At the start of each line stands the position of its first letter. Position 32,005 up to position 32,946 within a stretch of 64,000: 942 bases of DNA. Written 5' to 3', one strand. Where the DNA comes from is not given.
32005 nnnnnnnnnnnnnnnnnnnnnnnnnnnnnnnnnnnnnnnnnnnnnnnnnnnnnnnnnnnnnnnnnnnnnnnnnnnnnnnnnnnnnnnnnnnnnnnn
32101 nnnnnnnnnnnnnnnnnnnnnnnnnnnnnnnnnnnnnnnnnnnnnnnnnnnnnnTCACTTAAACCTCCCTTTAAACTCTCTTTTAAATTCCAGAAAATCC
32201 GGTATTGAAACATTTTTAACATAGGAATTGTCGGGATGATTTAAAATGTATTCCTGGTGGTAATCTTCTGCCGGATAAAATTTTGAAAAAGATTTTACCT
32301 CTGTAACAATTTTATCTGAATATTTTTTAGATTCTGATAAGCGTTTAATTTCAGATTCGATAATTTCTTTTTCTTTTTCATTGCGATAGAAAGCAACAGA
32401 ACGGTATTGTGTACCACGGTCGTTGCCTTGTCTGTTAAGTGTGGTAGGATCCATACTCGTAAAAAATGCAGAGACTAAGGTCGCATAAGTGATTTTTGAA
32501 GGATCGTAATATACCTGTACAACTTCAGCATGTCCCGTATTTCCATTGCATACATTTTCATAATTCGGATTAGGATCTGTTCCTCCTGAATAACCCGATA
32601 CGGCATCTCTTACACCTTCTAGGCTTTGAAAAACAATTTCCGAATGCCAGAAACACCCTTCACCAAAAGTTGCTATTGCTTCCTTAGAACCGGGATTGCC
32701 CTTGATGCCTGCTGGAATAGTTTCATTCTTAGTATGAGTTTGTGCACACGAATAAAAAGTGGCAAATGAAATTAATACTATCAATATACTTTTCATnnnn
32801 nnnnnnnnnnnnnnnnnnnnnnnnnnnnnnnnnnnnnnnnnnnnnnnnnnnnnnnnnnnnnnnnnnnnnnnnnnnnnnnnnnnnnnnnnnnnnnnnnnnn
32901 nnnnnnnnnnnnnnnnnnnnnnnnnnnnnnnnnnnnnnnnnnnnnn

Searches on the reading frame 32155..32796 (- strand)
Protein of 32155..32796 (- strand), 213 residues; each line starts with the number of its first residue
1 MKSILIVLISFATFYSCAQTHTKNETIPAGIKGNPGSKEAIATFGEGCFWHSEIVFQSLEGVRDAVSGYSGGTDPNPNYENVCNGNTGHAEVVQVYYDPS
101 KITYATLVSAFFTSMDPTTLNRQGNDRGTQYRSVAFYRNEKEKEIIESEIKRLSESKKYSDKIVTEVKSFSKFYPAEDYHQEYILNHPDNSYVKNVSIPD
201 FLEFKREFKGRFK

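Call 14: find_encoding_contigs(protein=window:32155-32796:-, flank=10000, max_places=10)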
Protein window:32155-32796:- (213 aa): 2 contigs read that carry it; 2 places shown.
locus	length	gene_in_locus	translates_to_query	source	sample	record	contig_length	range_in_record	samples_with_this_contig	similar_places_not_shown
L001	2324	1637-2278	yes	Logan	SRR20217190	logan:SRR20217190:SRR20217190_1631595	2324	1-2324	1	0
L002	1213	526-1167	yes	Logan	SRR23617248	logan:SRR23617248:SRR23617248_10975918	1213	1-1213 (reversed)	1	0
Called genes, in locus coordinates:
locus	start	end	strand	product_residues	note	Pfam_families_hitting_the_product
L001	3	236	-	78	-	?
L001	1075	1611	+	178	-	PF01641:SelR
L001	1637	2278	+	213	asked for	PF01625:PMSR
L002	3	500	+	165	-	?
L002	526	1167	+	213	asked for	PF01625:PMSR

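Call 15: find_homologous_proteins(query=window:32155-32796:-, max_evalue=1e-40)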
Query window:32155-32796:- (213 aa): 7391 proteins with E <= 1e-40 among 8000 candidates; the best 120 are listed.
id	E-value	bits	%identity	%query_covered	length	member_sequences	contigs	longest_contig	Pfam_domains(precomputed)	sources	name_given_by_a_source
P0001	1.4e-131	454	93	100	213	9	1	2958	PF01625.29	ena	-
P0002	1.0e-130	452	93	95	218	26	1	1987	PF01625.29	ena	-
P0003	7.0e-124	429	87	100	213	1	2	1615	PF01625.29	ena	-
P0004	1.0e-117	409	84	100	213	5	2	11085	PF01625.29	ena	-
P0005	3.9e-110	384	77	100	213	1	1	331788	PF01625.29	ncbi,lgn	-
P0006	9.4e-105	367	76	100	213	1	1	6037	PF01625.29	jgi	-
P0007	9.8e-104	363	76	100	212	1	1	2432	PF01625.29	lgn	-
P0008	1.4e-103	363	75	100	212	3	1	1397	PF01625.29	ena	-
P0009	1.9e-100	353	75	98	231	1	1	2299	PF01625.29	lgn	-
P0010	2.1e-100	353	74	100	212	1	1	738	PF01625.29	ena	-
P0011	2.2e-100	352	73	99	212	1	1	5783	PF01625.29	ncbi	-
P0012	3.3e-100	352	72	100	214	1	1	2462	PF01625.29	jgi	-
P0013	8.5e-100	350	73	99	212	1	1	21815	PF01625.29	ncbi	ncbi:MAG: peptide-methionine (S)-S-oxide reductase MsrA [Bacteroidota bacterium]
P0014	1.0e-99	350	73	100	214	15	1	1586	PF01625.29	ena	-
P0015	1.9e-99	349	72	100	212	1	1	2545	PF01625.29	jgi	jgi:peptide-methionine (S)-S-oxide reductase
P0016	2.3e-99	349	73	100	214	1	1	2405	PF01625.29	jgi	-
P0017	4.3e-99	348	73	100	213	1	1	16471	PF01625.29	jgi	jgi:peptide-methionine (S)-S-oxide reductase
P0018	7.0e-99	348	72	100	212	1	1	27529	PF01625.29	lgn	-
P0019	1.0e-98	347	72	100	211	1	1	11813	PF01625.29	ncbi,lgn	ncbi:peptide-methionine (S)-S-oxide reductase MsrA [soil metagenome]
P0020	1.1e-98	347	70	100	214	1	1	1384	PF01625.29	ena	-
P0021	1.2e-98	347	73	94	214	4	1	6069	PF01625.29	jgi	jgi:peptide-methionine (S)-S-oxide reductase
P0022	1.6e-98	346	71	100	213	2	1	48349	PF01625.29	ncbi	ncbi:MAG: peptide-methionine (S)-S-oxide reductase MsrA [Ferruginibacter sp.]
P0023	2.1e-98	346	69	100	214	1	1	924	PF01625.29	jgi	-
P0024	3.4e-98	345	72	99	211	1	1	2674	PF01625.29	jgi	jgi:peptide-methionine (S)-S-oxide reductase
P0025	3.8e-98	345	71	100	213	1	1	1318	PF01625.29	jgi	-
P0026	3.9e-98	345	70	100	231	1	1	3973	PF01625.29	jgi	jgi:peptide-methionine (S)-S-oxide reductase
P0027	5.0e-98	345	70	100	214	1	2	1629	PF01625.29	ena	-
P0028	6.0e-98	344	68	100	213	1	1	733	PF01625.29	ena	-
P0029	8.3e-98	344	71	100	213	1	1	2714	PF01625.29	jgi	jgi:peptide-methionine (S)-S-oxide reductase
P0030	8.4e-98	344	70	100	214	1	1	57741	PF01625.29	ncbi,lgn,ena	-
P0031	9.0e-98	344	72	94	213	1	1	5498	PF01625.29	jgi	jgi:peptide-methionine (S)-S-oxide reductase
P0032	1.1e-97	344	71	100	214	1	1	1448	PF01625.29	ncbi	-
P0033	1.3e-97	343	71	100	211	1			PF01625.29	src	-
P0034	1.5e-97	343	73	97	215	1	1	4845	PF01625.29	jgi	jgi:peptide-methionine (S)-S-oxide reductase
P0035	1.6e-97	343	71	100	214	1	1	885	PF01625.29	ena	-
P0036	1.7e-97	343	72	100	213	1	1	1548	PF01625.29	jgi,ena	-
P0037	1.7e-97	343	70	100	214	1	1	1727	PF01625.29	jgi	jgi:peptide-methionine (S)-S-oxide reductase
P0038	2.4e-97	342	69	100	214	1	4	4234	PF01625.29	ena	-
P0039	2.8e-97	342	70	100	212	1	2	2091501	PF01625.29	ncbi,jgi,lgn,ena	-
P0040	2.9e-97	342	71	100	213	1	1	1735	PF01625.29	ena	-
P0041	3.2e-97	342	70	100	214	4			PF01625.29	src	-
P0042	3.5e-97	342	70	95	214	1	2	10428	PF01625.29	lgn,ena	-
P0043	3.9e-97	342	70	100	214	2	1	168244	PF01625.29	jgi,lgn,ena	-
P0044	4.0e-97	342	71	100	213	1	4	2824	PF01625.29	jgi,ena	jgi:peptide-methionine (S)-S-oxide reductase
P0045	4.8e-97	342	72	100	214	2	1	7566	PF01625.29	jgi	jgi:peptide-methionine (S)-S-oxide reductase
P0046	5.3e-97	341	70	100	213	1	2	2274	PF01625.29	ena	-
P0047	5.3e-97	341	72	100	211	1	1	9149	PF01625.29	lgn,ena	-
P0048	5.6e-97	341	71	100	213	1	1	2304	PF01625.29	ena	-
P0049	6.8e-97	341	73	100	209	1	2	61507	PF01625.29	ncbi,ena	-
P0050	7.1e-97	341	71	100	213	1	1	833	PF01625.29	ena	-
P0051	7.2e-97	341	70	100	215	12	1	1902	PF01625.29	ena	-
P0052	8.1e-97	341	70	100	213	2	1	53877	PF01625.29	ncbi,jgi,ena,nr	ncbi:MAG TPA: peptide-methionine (S)-S-oxide reductase MsrA [Chitinophagaceae bacterium]|nr:peptide-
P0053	8.7e-97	341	70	100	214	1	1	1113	PF01625.29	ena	-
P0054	9.0e-97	341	69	100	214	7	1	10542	PF01625.29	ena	-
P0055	9.3e-97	341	70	100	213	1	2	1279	PF01625.29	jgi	-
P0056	1.1e-96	340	70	99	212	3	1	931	PF01625.29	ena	-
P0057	1.5e-96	340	71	100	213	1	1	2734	PF01625.29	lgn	-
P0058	1.5e-96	340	69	100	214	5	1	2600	PF01625.29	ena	-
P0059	2.0e-96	339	69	100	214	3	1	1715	PF01625.29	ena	-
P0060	2.2e-96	339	70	100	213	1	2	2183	PF01625.29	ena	-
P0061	2.4e-96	339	70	100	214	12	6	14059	PF01625.29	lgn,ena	-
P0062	2.6e-96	339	70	100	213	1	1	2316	PF01625.29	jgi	jgi:peptide-methionine (S)-S-oxide reductase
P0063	2.7e-96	339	70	100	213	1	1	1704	PF01625.29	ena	-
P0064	3.2e-96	339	69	100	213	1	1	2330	PF01625.29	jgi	jgi:peptide-methionine (S)-S-oxide reductase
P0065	3.5e-96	339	72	100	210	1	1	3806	PF01625.29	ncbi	ncbi:MAG: peptide-methionine (S)-S-oxide reductase MsrA [Bacteroidota bacterium]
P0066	3.6e-96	339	69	100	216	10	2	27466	PF01625.29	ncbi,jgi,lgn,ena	-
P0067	3.7e-96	339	71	100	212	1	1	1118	PF01625.29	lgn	-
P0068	3.9e-96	339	69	100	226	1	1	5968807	PF01625.29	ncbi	ncbi:MAG: peptide-methionine (S)-S-oxide reductase MsrA [Ferruginibacter sp.]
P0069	4.0e-96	339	71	100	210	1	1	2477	PF01625.29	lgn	-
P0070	6.0e-96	338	70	100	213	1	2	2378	PF01625.29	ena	-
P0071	6.1e-96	338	69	100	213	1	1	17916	PF01625.29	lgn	-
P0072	6.3e-96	338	68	100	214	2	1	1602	PF01625.29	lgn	-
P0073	6.9e-96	338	69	100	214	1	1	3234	PF01625.29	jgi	jgi:peptide-methionine (S)-S-oxide reductase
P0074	9.7e-96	337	68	100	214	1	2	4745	PF01625.29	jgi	jgi:peptide-methionine (S)-S-oxide reductase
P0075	1.1e-95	337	70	100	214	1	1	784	PF01625.29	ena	-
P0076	1.2e-95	337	70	100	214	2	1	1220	PF01625.29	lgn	-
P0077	1.2e-95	337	68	100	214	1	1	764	PF01625.29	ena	-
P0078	1.3e-95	337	70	100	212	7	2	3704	PF01625.29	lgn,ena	-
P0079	1.4e-95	337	70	100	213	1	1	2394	PF01625.29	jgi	jgi:peptide-methionine (S)-S-oxide reductase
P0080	1.6e-95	336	69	100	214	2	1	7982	PF01625.29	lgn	-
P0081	1.8e-95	336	71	100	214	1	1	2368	PF01625.29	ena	-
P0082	2.0e-95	336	69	100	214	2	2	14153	PF01625.29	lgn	-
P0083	2.2e-95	336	67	100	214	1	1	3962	PF01625.29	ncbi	ncbi:MAG: peptide-methionine (S)-S-oxide reductase MsrA [Ginsengibacter sp.]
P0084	2.4e-95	336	70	100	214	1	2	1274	PF01625.29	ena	-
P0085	2.6e-95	336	69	100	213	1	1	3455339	PF01625.29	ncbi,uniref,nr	ncbi:peptide-methionine (S)-S-oxide reductase MsrA [Ferruginibacter lapsinanis]|uniref:peptide-methi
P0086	2.6e-95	336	69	100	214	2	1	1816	PF01625.29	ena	-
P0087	3.4e-95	335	69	100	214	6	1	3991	PF01625.29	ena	-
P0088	3.5e-95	335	69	100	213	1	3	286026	PF01625.29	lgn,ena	-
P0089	3.6e-95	335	69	100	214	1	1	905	PF01625.29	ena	-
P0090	4.1e-95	335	70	100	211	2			PF01625.29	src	-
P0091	4.4e-95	335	69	100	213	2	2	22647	PF01625.29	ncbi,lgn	ncbi:MAG: peptide-methionine (S)-S-oxide reductase MsrA [Ferruginibacter sp.]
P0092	4.5e-95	335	69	100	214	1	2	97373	PF01625.29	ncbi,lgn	-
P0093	4.7e-95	335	69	100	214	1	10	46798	PF01625.29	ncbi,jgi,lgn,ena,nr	ncbi:MAG TPA: peptide-methionine (S)-S-oxide reductase MsrA [Ferruginibacter sp.]|nr:peptide-methion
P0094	5.1e-95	335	68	100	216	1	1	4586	PF01625.29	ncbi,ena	-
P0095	5.4e-95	335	69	100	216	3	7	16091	PF01625.29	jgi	jgi:peptide-methionine (S)-S-oxide reductase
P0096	5.6e-95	335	71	98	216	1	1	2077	PF01625.29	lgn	-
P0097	5.8e-95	335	71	100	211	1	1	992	PF01625.29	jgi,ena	jgi:peptide-methionine (S)-S-oxide reductase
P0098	6.1e-95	335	70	100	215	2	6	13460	PF01625.29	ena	-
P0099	6.4e-95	335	68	100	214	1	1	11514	PF01625.29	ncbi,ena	-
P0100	6.5e-95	335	70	99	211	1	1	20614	PF01625.29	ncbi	ncbi:MAG: peptide-methionine (S)-S-oxide reductase MsrA [Bacteroidia bacterium]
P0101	6.5e-95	335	70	100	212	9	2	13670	PF01625.29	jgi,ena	-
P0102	6.7e-95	335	68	100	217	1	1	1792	PF01625.29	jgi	-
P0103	7.1e-95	334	68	100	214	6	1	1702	PF01625.29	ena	-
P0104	7.6e-95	334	70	100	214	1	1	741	PF01625.29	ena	-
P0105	7.6e-95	334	69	100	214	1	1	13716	PF01625.29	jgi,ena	-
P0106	7.6e-95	334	69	100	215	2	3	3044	PF01625.29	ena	-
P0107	8.0e-95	334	71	100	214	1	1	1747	PF01625.29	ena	-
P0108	8.2e-95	334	68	100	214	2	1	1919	PF01625.29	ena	-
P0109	8.6e-95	334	68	100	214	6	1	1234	PF01625.29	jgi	jgi:peptide-methionine (S)-S-oxide reductase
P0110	8.7e-95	334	71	99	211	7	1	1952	PF01625.29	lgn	-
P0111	8.8e-95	334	69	100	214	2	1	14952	PF01625.29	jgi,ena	-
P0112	9.8e-95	334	70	100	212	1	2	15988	PF01625.29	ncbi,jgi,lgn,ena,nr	ncbi:MAG TPA: peptide-methionine (S)-S-oxide reductase MsrA [Puia sp.]|nr:peptide-methionine (S)-S-o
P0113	1.0e-94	334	71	100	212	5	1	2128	PF01625.29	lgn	-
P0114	1.1e-94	334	70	100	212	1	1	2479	PF01625.29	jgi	jgi:peptide-methionine (S)-S-oxide reductase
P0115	1.1e-94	334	68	100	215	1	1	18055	PF01625.29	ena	-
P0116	1.1e-94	334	69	100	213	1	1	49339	PF01625.29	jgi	jgi:peptide-methionine (S)-S-oxide reductase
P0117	1.2e-94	334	70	100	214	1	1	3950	PF01625.29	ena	-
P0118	1.2e-94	334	68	100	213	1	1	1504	PF01625.29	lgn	-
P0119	1.3e-94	334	70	100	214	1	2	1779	PF01625.29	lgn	-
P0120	1.3e-94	334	68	100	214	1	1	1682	PF01625.29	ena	-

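Call 20: find_encoding_contigs(protein=P0004, flank=10000, max_places=4)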
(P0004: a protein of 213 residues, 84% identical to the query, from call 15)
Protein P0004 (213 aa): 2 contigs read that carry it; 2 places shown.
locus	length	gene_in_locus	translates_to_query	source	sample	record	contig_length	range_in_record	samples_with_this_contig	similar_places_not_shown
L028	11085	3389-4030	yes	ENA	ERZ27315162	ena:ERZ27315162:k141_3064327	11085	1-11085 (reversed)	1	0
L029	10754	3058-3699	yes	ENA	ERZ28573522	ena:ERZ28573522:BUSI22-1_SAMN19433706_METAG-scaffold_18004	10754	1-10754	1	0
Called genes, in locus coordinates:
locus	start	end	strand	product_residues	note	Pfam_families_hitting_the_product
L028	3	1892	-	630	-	?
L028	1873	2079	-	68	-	-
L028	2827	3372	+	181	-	PF01641:SelR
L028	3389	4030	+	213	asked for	PF01625:PMSR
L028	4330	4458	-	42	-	-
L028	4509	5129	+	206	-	-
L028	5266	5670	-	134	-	PF20398:DUF6691, PF04143:Sulf_transp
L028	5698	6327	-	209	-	PF04143:Sulf_transp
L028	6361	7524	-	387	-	PF00899:ThiF, PF00581:Rhodanese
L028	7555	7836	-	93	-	PF02597:ThiS (weak)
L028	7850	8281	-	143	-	PF01398:JAB (weak), PF14464:Prok-JAB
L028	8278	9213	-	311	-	PF00291:PALP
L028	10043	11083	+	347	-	?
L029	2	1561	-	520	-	?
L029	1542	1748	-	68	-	-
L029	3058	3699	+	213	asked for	PF01625:PMSR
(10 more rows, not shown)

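Call 21: find_encoding_contigs(protein=P0005, flank=10000, max_places=4)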
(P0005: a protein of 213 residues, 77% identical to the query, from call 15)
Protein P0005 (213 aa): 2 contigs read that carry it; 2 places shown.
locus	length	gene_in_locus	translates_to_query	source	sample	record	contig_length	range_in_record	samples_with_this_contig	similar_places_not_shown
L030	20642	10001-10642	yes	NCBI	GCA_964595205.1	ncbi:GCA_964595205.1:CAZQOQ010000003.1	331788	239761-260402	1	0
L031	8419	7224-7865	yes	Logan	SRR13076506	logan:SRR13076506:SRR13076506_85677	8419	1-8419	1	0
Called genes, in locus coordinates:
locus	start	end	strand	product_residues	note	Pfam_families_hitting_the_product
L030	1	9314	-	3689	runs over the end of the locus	PF17803:Cadherin_4, PF17892:Cadherin_5, PF17963:Big_9, PF17803:Cadherin_4, PF17963:Big_9, PF17803:Cadherin_4, PF17963:Big_9, PF17803:Cadherin_4, +54 more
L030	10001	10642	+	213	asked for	PF01625:PMSR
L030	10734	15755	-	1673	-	PF25942:Ig_halo (faint), PF17210:SdrD_B, PF18962:Por_Secre_tail (weak)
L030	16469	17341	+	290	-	PF03477:ATP-cone (weak), PF22357:AF1548-like_C (faint)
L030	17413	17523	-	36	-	-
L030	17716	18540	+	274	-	PF00582:Usp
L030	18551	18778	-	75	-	-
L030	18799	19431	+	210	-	-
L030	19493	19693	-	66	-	-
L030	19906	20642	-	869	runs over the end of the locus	PF04185:Phosphoesterase, PF01833:TIG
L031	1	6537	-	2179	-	?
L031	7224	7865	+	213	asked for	PF01625:PMSR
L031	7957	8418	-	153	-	?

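Call 22: find_encoding_contigs(protein=P0001, flank=10000, max_places=4)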
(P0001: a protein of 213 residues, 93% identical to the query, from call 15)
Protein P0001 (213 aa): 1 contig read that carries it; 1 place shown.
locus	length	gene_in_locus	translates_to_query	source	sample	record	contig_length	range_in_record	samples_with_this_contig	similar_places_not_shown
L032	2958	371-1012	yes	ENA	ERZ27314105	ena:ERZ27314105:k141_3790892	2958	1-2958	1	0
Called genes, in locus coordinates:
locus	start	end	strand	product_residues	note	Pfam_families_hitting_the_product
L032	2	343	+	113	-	?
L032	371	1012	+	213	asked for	PF01625:PMSR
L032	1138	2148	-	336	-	PF13310:Virulence_RhuM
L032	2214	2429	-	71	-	-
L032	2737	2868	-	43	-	PF17761:DUF1016_N (weak)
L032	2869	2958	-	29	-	?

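Call 68: find_encoding_contigs(protein=P0002, flank=10000, max_places=6)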
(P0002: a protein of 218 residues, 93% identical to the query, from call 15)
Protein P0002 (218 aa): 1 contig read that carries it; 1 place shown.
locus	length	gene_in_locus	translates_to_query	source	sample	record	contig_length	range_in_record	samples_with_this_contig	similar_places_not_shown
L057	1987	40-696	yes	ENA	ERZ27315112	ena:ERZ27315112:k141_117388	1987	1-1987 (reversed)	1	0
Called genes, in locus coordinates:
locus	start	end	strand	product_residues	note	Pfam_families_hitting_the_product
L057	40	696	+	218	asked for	PF01625:PMSR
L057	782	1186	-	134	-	PF20398:DUF6691, PF04143:Sulf_transp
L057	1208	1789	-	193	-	PF04143:Sulf_transp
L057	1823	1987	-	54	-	?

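Call 69: find_encoding_contigs(protein=P0003, flank=10000, max_places=6)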
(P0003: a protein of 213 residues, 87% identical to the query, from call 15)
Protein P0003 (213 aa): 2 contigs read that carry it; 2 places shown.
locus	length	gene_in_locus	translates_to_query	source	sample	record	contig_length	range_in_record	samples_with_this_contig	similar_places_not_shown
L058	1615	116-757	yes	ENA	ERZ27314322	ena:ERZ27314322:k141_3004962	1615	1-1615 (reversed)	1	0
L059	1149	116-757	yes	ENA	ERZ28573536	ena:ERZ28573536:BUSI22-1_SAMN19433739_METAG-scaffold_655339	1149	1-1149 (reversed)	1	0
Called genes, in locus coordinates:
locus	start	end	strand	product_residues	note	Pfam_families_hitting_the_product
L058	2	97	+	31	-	?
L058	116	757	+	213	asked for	PF01625:PMSR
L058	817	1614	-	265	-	?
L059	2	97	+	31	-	?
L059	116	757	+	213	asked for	PF01625:PMSR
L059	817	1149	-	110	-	?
